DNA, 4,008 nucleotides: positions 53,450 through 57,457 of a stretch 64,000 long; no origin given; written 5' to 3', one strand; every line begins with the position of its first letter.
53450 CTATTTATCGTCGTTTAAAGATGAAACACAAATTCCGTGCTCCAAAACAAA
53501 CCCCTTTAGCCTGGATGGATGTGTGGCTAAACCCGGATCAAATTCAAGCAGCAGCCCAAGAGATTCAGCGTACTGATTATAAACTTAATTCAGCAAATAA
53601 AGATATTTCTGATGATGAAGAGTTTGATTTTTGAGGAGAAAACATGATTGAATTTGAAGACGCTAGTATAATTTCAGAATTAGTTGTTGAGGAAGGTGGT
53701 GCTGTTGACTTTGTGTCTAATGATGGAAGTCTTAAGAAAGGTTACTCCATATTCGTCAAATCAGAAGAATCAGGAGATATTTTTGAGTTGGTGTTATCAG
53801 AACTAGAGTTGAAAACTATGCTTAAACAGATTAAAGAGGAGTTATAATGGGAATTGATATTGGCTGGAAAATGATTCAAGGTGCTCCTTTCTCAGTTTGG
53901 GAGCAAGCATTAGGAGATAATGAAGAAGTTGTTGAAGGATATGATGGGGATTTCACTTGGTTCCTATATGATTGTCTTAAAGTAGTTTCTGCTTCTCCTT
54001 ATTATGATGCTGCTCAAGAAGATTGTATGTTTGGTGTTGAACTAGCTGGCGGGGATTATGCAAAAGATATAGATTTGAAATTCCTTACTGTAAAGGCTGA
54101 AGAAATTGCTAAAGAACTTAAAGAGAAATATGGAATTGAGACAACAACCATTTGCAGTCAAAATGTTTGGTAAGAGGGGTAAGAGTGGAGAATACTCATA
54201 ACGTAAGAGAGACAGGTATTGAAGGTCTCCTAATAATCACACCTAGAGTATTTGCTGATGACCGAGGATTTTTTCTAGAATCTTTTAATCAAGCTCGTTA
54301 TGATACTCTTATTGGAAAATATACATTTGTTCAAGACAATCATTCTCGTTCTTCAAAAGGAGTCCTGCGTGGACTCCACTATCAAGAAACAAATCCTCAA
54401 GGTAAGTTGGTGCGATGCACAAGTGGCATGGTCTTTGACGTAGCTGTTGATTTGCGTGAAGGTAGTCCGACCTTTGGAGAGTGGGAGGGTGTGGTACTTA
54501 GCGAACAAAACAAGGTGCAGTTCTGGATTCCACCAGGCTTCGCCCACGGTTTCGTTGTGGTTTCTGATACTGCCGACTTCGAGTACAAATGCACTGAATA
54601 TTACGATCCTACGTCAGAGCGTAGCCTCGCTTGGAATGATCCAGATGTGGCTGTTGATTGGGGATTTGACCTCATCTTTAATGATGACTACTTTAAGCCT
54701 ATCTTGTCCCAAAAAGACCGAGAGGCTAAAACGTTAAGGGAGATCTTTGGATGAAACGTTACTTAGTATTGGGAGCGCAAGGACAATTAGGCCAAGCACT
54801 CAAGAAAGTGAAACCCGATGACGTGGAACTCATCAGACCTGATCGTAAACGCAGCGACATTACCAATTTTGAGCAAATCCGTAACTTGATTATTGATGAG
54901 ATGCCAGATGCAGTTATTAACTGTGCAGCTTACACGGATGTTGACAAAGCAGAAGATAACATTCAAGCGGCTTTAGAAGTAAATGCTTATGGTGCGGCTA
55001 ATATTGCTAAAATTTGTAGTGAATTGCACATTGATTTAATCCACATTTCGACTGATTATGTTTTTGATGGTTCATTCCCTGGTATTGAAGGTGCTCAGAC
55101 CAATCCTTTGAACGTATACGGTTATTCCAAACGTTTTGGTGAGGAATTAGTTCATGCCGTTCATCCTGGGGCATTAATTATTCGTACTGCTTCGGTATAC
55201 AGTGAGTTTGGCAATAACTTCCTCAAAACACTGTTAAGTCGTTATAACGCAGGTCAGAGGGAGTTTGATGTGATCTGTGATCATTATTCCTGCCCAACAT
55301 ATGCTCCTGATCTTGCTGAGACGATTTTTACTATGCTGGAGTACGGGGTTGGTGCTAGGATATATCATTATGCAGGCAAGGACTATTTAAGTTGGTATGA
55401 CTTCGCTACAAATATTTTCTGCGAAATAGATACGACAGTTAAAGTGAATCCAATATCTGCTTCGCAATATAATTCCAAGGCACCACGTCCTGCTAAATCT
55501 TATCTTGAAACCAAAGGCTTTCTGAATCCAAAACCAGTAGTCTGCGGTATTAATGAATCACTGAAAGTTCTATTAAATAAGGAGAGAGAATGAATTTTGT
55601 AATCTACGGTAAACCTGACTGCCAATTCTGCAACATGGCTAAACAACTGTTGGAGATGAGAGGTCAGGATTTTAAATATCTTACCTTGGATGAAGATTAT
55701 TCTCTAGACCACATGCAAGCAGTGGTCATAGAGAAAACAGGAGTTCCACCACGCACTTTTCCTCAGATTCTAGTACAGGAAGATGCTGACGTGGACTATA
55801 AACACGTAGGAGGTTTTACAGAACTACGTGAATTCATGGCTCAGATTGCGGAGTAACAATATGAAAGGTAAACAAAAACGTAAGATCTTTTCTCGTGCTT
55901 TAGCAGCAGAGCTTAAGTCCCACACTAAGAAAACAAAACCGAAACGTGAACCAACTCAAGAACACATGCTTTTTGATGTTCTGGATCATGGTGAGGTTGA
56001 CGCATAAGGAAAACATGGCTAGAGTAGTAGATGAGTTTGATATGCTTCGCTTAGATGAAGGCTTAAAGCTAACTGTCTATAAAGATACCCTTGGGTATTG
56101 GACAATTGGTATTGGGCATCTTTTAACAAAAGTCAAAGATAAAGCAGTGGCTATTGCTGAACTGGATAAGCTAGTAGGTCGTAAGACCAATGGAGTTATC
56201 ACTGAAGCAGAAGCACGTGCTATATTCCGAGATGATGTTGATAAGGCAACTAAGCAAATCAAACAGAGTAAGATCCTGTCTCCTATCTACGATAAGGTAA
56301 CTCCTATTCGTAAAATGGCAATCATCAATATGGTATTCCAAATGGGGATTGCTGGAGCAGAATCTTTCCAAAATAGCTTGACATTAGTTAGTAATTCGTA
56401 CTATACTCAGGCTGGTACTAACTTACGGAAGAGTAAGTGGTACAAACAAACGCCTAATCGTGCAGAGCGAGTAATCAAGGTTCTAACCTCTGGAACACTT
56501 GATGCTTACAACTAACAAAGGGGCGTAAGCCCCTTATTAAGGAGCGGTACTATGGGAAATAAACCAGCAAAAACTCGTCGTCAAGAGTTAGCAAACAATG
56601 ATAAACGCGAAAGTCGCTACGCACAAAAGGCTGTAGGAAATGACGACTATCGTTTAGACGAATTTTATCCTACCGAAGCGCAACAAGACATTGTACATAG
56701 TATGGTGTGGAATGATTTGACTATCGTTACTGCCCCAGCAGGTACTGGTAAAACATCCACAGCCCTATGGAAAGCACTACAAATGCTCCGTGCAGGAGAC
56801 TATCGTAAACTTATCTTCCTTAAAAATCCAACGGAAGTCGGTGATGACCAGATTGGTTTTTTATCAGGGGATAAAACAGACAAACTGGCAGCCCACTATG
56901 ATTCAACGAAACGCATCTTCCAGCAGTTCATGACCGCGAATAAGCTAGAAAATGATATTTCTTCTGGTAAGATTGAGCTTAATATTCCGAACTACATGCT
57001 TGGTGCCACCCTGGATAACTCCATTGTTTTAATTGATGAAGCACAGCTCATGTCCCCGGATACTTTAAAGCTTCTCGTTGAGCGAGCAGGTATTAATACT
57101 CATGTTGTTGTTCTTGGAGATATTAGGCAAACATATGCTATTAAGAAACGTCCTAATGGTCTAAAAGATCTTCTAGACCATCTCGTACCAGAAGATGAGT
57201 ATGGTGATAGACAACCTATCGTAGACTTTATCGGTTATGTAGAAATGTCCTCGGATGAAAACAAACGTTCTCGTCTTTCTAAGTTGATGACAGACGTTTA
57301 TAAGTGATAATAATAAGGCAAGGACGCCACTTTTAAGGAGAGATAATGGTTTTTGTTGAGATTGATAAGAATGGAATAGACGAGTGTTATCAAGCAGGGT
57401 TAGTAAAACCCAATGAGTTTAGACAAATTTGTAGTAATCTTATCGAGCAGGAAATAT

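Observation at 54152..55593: Phage-encoded RmlC and RmlD (last two steps of dTDP-L-rhamnose synthesis) adjacent to the RNR/glutaredoxin block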

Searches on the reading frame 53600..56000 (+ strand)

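Call 14: search_dna_similar(query=L002:4423-5292:+, collection=phages, mode=protein, max_rows=60, rows=spread)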
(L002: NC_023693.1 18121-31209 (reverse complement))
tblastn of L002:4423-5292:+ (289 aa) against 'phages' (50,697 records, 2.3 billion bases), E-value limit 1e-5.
Records with a match: 192; places in all: 194; records where one place covers at least 80% of the query: 157.
Best place of each record, by identity: >=99% 14; 95-99% 41; 60-80% 73; <60% 64.
By first word of the organism name: Escherichia 89; Bacteriophage 47; Acinetobacter 12; Listeria 7; Enterococcus 6; Campylobacter 5; Salmonella 4; Bacillus 4; Justusliebigvirus 3; Phapecoctavirus 2; and 10 more.
By host as written in the record: - 67; Escherichia coli 25; Escherichia coli K-12 MG1655 14; Listeria monocytogenes 6; Campylobacter jejuni 5; Escherichia sp. 5; Escherichia coli K-12 4; Escherichia coli O177 3; and 46 more.
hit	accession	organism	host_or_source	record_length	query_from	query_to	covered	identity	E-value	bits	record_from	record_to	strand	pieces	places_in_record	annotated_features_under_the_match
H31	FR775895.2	Escherichia phage phi92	Escherichia coli K92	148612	1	289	100%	100.0%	0e+0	589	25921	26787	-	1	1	PHI92_gene_066: Phi92_gp066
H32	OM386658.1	Escherichia phage vB_EcoM_ESCO32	Escherichia coli DH5a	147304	1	289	100%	99.7%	0e+0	588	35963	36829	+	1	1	glucose-1-phosphate thymidylyltransferase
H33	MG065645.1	Campylobacter phage A145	Campylobacter jejuni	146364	1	289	100%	99.3%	0e+0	588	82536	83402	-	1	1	record has no annotation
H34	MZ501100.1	Escherichia phage PaulScherrer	Escherichia coli K-12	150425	1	289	100%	99.3%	0e+0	587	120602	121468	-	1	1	putative glucose-1-phosphate thymidylyltransferase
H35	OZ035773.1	Justusliebigvirus VEcB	-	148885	1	289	100%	99.3%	0e+0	586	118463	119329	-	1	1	record has no annotation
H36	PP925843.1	Escherichia phage VivaForever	Escherichia coli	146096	1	289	100%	99.0%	0e+0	585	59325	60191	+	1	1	hypothetical protein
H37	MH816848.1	Escherichia phage vB_vPM_PD06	Escherichia coli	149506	1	289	100%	99.0%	0e+0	585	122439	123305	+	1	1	glucose-1-phosphate thymidylyltransferase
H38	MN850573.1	Escherichia phage muut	Escherichia coli K-12 MG1655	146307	1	289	100%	99.0%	0e+0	584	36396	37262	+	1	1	putative glucose-1-phosphate thymidylyltransferase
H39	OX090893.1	Escherichia phage vB_Eco_PATM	-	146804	1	289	100%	99.0%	0e+0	584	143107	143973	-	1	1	glucose-1-phosphate thymidylyltransferase[Escherichia phage ...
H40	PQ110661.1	Escherichia phage vB_EcoM_ZYD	Escherichia coli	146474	1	289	100%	99.0%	0e+0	584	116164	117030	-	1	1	putative glucose-1-phosphate thymidylyltransferase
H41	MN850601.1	Escherichia phage inny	Escherichia coli K-12 MG1655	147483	1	289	100%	98.6%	0e+0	585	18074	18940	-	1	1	putative glucose-1-phosphate thymidylyltransferase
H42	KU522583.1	Enterobacteria phage ECGD1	-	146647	1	289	100%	98.6%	0e+0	583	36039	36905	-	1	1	putative glucose-1-phosphate thymidylyltransferase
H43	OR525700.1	Escherichia phage vB-Eco-KMB37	Escherichia coli DH5[alpha]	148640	1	289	100%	98.6%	0e+0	583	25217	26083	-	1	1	glucose-1-phosphate thymidylyltransferase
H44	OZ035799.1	Justusliebigvirus alia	-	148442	1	289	100%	98.6%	0e+0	583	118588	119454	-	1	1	record has no annotation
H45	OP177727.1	Escherichia phage pEC-M2929-1AR.1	Escherichia coli M2929-1AR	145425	1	289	100%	98.6%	0e+0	582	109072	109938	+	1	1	glucose-1-phosphate thymidylyltransferase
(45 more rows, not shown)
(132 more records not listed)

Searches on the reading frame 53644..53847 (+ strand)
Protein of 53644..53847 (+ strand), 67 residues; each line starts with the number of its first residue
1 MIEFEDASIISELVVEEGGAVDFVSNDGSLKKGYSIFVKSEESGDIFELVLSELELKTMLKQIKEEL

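Call 3: search_protein_families(library=pfam, proteins=[window:53644-53847:+])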
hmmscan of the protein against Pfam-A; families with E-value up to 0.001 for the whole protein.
window:53644-53847:+ (67 aa): 0 families

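Call 24: search_protein_families(library=phrogs, proteins=[window:53644-53847:+])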
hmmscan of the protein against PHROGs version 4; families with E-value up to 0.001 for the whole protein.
window:53644-53847:+ (67 aa): 1 family
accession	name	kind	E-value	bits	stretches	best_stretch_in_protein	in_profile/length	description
phrog_22146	-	unknown function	3.6e-08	34.4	1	1-65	1-59/60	-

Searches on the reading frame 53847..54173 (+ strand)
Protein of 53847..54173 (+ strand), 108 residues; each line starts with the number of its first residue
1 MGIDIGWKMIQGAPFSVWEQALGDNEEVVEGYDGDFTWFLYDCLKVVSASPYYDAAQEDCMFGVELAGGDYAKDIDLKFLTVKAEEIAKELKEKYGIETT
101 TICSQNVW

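Call 3: search_protein_families(library=pfam, proteins=[window:53847-54173:+])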
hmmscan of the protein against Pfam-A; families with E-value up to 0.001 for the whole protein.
window:53847-54173:+ (108 aa): 0 families

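Call 24: search_protein_families(library=phrogs, proteins=[window:53847-54173:+])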
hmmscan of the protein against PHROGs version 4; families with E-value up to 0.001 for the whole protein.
window:53847-54173:+ (108 aa): 1 family
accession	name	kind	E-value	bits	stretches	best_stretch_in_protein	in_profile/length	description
phrog_15453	-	unknown function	3.8e-32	111.8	1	1-108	1-108/108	-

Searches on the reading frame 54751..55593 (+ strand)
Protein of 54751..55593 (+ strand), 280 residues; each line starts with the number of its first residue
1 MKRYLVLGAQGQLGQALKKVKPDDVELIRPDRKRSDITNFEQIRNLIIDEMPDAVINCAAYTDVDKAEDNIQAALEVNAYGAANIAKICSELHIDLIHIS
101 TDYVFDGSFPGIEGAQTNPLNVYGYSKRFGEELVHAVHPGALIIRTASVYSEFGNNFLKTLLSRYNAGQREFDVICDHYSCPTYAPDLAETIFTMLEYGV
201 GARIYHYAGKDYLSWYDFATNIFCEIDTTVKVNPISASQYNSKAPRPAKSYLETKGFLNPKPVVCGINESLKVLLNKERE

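Call 3: search_protein_families(library=pfam, proteins=[window:54751-55593:+])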
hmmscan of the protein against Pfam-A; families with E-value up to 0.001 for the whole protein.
window:54751-55593:+ (280 aa): 5 families
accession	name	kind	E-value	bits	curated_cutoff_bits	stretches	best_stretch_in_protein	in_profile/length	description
PF04321.23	RmlD_sub_bind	-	2.7e-77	260.1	27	1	4-257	3-263/287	RmlD substrate binding domain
PF01370.27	Epimerase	-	5e-22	78.9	20.9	1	5-198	2-227/240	NAD dependent epimerase/dehydratase family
PF02719.21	Polysacc_synt_2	-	7.2e-12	45.5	20.2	1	35-155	61-170/293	Polysaccharide biosynthesis protein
PF16363.11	GDP_Man_Dehyd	-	7.9e-12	45.7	27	1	34-199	58-240/332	GDP-mannose 4,6 dehydratase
PF07993.18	NAD_binding_4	-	3e-07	30.3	20.1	1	52-151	89-209/258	Male sterility protein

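Call 4: search_protein_families(library=ncbifam, proteins=[window:54751-55593:+])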
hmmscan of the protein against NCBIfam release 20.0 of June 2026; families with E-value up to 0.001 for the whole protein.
window:54751-55593:+ (280 aa): 6 families
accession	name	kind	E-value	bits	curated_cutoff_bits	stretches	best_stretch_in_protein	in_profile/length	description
TIGR01214.1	rmlD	equivalog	3e-78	262.8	224.05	1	4-255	2-261/285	dTDP-4-dehydrorhamnose reductase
NF007440.0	PRK09987.1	equivalog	4.6e-38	131.2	308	1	5-258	4-272/299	dTDP-4-dehydrorhamnose reductase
TIGR01181.1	dTDP_gluc_dehyt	equivalog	7.8e-11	41.6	365.1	1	33-138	55-166/321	dTDP-glucose 4,6-dehydratase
TIGR01179.1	galE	equivalog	2.7e-07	29.7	262.3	1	34-138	53-160/332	UDP-glucose 4-epimerase GalE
TIGR02197.1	heptose_epim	equivalog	4.9e-06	25.9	274.6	1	50-135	65-150/316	ADP-glyceromanno-heptose 6-epimerase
TIGR03589.1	PseB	equivalog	0.0007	18.6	407.75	0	53-133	76-145/324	UDP-N-acetylglucosamine 4,6-dehydratase (inverting)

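Call 10: search_solved_structures(query=window:54751-55593:+, show_alignments=2)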
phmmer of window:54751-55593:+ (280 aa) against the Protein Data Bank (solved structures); distinct sequences matched with E-value up to 0.001: 16.
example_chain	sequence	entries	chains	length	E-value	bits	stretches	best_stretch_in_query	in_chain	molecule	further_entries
3sc6_A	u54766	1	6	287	4.6e-48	167.3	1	2-252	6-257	dTDP-4-dehydrorhamnose reductase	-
1vl0_A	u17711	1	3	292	1e-44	156.3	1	3-253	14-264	DTDP-4-dehydrorhamnose reductase, rfbD ortholog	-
8g22_A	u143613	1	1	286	3.5e-38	134.9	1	4-252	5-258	dTDP-4-dehydrorhamnose reductase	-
4wpg_A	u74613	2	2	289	9.4e-38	133.5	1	3-253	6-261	dTDP-4-dehydrorhamnose reductase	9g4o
1kbz_A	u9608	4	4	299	2.9e-32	115.5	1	5-258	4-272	dTDP-glucose oxidoreductase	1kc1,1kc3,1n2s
8ctr_A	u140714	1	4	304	7.8e-31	110.8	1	3-257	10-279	dTDP-4-dehydrorhamnose reductase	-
2ggs_A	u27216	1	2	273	1.1e-24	90.6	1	3-227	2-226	273aa long hypothetical dTDP-4-dehydrorhamnose reductase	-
2ydx_A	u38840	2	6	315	7.1e-20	74.9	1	2-275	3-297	METHIONINE ADENOSYLTRANSFERASE 2 SUBUNIT BETA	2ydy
4ndn_E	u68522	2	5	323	8.2e-20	74.7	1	2-275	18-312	Methionine adenosyltransferase 2 subunit beta | Isoform 2 of Methionine adenosyltransferase 2 subunit beta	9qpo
4ktt_E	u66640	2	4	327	8.6e-20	74.6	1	2-275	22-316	Methionine adenosyltransferase 2 subunit beta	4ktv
30gd_E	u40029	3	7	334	9.3e-20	74.5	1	2-275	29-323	Isoform 1 of Methionine adenosyltransferase 2 subunit beta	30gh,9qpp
5u9c_A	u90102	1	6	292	1.2e-13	54.5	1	2-254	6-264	dTDP-4-dehydrorhamnose Reductase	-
9gpi_D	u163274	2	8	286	6.4e-12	48.8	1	1-220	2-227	dTDP-4-dehydrorhamnose reductase, putative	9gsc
4tqg_A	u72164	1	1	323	5.4e-05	26.1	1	35-180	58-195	Putative dTDP-d-glucose 4 6-dehydratase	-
6vlo_A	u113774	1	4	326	9.7e-05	25.2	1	34-140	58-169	Putative dTDP-D-glucose 4,6-dehydratase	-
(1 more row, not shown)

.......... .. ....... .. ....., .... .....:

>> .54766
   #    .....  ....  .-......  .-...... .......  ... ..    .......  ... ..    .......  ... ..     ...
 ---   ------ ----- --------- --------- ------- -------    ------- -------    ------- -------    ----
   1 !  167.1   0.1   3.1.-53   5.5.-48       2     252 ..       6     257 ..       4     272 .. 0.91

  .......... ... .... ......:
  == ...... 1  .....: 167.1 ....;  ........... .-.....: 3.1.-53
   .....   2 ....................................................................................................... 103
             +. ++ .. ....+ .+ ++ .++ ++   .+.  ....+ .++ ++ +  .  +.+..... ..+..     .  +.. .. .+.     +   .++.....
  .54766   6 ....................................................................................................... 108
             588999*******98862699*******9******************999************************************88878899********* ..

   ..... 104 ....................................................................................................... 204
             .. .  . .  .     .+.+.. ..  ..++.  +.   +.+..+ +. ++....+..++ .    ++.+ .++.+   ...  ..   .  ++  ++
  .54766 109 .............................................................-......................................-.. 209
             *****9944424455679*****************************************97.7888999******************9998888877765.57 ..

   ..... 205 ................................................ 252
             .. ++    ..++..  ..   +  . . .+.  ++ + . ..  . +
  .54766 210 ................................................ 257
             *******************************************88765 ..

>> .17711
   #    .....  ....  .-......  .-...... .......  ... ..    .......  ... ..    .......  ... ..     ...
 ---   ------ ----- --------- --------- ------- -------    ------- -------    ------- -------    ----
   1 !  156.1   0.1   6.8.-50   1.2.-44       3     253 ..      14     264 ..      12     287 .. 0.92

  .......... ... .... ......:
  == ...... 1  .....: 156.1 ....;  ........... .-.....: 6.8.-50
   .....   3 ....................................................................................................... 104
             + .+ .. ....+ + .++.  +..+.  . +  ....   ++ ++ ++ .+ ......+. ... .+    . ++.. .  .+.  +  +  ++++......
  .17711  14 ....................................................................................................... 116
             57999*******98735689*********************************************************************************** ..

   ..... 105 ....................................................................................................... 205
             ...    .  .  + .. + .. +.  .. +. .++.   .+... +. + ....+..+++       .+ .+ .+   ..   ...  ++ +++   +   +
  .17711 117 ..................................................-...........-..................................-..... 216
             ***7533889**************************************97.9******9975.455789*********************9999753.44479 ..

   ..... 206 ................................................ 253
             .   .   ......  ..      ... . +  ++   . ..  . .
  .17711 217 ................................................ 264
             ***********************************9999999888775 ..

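Call 24: search_protein_families(library=phrogs, proteins=[window:54751-55593:+])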
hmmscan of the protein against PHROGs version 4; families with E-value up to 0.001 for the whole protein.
window:54751-55593:+ (280 aa): 1 family
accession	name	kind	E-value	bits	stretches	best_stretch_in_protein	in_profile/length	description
phrog_540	-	DNA, RNA and nucleotide metabolism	4.2e-51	175.2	1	1-248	292-559/715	nucleotide-sugar epimerase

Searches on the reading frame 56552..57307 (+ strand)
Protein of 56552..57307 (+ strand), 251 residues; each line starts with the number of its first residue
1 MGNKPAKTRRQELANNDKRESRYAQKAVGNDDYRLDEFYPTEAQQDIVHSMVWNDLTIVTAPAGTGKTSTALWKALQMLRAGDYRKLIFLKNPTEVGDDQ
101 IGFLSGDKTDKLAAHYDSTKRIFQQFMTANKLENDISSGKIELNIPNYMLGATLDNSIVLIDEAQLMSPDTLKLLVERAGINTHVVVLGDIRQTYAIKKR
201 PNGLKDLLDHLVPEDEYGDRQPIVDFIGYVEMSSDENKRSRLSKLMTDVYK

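Call 3: search_protein_families(library=pfam, proteins=[window:56552-57307:+])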
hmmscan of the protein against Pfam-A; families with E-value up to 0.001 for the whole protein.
window:56552-57307:+ (251 aa): 7 families
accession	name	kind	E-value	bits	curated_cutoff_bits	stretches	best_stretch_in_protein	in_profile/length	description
PF02562.22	PhoH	-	1.2e-37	129.8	27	1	41-215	6-179/205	PhoH-like protein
PF13604.12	AAA_30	-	6.5e-11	42.8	27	1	42-208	4-141/191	AAA domain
PF13245.12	AAA_19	-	8.7e-08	32.9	25.1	1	44-194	1-129/134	AAA domain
PF13401.12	AAA_22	-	4.9e-05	24.1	27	1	56-180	7-109/130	AAA domain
PF25199.1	nSTAND_NTPase5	-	0.00024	21.4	34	0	56-128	43-114/145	Novel STAND NTPase 5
PF00580.27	UvrD-helicase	-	0.00045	20.4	23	0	42-84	3-43/271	UvrD/REP helicase N-terminal domain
PF00270.35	DEAD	-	0.00091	19.4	26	0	41-94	1-54/167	DEAD/DEAH box helicase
